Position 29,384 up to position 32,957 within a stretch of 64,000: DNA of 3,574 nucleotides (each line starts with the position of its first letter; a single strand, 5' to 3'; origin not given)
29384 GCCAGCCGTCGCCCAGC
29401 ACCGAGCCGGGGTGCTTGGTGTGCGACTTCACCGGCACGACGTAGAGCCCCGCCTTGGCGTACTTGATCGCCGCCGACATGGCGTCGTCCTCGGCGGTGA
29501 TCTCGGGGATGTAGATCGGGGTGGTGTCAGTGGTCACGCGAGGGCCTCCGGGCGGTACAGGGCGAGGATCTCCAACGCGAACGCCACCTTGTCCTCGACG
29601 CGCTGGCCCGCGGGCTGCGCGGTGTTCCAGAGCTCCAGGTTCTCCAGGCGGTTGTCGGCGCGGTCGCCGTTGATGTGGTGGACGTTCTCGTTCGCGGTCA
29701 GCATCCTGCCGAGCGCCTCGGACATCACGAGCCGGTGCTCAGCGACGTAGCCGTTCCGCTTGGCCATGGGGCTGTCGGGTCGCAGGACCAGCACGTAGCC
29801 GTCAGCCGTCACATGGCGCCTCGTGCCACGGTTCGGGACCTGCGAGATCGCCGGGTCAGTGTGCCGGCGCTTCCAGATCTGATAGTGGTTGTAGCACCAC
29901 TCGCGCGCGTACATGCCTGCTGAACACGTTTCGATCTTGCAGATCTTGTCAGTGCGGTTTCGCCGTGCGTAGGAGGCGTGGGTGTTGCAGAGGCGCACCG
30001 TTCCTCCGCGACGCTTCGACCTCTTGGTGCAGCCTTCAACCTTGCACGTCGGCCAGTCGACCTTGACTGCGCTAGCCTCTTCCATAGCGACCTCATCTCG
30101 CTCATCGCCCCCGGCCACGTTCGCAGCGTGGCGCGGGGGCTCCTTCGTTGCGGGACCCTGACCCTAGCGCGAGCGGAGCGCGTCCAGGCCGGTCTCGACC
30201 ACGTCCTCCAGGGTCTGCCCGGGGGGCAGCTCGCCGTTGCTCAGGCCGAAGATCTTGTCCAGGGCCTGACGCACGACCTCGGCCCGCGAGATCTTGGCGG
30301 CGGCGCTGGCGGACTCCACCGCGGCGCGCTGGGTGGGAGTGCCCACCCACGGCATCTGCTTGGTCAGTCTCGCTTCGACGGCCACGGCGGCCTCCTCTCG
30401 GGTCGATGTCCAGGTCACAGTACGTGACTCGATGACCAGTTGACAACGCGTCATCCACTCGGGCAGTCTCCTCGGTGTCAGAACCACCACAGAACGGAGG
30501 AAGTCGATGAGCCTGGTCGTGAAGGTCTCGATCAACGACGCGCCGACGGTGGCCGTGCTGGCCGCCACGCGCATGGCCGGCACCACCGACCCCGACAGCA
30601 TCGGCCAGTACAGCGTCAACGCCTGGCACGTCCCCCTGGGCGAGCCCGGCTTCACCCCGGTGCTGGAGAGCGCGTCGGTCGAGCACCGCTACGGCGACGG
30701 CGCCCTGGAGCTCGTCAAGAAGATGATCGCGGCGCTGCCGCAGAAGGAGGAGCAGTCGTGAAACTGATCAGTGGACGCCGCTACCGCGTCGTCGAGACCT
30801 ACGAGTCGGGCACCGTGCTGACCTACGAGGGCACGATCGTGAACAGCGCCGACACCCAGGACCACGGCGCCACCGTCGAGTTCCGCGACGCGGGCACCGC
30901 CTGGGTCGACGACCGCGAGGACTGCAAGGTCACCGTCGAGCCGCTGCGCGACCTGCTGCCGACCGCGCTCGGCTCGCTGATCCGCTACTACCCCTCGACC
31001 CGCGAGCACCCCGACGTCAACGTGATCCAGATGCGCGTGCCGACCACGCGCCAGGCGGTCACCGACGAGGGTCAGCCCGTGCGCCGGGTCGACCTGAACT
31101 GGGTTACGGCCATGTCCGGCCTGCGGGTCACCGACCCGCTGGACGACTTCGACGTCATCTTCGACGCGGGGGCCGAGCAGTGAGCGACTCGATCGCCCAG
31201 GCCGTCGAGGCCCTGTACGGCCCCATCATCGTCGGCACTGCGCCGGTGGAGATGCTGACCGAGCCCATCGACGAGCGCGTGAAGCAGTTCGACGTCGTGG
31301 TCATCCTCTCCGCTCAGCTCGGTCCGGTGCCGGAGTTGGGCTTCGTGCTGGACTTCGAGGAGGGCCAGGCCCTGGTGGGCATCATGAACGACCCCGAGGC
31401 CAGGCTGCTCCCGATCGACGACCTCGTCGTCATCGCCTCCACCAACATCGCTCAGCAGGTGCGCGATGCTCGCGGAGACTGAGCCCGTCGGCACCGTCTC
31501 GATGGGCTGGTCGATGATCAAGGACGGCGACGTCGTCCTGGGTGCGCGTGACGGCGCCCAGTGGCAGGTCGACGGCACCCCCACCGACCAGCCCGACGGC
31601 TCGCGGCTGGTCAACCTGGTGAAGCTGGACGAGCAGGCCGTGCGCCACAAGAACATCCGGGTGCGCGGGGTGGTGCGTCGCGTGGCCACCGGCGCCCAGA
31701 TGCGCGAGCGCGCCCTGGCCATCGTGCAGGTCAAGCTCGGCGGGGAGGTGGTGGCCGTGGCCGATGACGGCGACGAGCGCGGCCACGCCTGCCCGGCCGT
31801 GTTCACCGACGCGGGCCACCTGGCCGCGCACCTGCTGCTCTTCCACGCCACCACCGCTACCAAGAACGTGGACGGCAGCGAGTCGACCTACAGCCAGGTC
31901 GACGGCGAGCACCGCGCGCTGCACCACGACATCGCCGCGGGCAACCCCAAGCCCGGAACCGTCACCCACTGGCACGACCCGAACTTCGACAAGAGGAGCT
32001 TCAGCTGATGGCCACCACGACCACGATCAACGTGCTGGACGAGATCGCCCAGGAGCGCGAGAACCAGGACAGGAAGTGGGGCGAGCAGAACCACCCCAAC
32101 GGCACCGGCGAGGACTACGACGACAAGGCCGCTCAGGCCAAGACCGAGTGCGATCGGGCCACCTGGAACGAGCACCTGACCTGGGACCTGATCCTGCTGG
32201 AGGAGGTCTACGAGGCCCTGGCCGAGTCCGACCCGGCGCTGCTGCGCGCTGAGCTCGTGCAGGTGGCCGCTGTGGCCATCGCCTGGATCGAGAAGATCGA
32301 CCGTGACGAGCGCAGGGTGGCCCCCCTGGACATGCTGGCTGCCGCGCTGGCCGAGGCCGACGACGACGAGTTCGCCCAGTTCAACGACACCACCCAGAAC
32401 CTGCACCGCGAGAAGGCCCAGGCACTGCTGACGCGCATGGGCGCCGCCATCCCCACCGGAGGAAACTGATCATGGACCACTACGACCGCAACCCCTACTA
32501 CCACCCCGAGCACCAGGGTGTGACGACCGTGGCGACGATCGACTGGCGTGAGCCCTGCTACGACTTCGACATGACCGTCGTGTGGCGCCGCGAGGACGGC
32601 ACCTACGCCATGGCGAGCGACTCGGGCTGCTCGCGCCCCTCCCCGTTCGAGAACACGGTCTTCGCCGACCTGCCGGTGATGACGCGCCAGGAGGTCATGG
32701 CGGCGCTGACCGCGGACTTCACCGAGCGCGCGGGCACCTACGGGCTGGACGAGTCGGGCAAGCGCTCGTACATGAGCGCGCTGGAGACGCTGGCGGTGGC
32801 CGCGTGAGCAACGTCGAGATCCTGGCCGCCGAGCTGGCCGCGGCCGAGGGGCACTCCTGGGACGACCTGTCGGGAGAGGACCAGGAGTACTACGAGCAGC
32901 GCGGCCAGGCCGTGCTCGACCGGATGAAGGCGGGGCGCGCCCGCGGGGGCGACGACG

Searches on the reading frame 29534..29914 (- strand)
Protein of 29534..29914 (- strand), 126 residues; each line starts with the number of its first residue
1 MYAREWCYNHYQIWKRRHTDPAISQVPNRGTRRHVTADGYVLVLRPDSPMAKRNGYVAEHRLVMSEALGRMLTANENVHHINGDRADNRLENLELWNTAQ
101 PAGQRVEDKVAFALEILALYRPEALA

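Call 21: search_protein_families(library=pfam, proteins=[window:29534-29914:-], max_evalue=0.001)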
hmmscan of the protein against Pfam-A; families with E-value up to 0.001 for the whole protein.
window:29534-29914:- (126 aa): 1 family
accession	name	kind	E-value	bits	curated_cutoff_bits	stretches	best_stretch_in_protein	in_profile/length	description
PF13392.12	HNH_3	-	5.4e-10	39.2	24.8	1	60-97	4-40/46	HNH endonuclease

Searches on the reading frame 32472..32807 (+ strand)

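Call 65: search_protein_families(library=pfam, proteins=[window:32472-32807:+], max_evalue=0.01)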
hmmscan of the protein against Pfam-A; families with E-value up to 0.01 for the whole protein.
window:32472-32807:+ (111 aa): 1 family
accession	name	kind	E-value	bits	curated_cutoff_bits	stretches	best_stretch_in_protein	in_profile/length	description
PF24459.1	DUF7574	-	4e-19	69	27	1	7-87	2-85/107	Domain of unknown function (DUF7574)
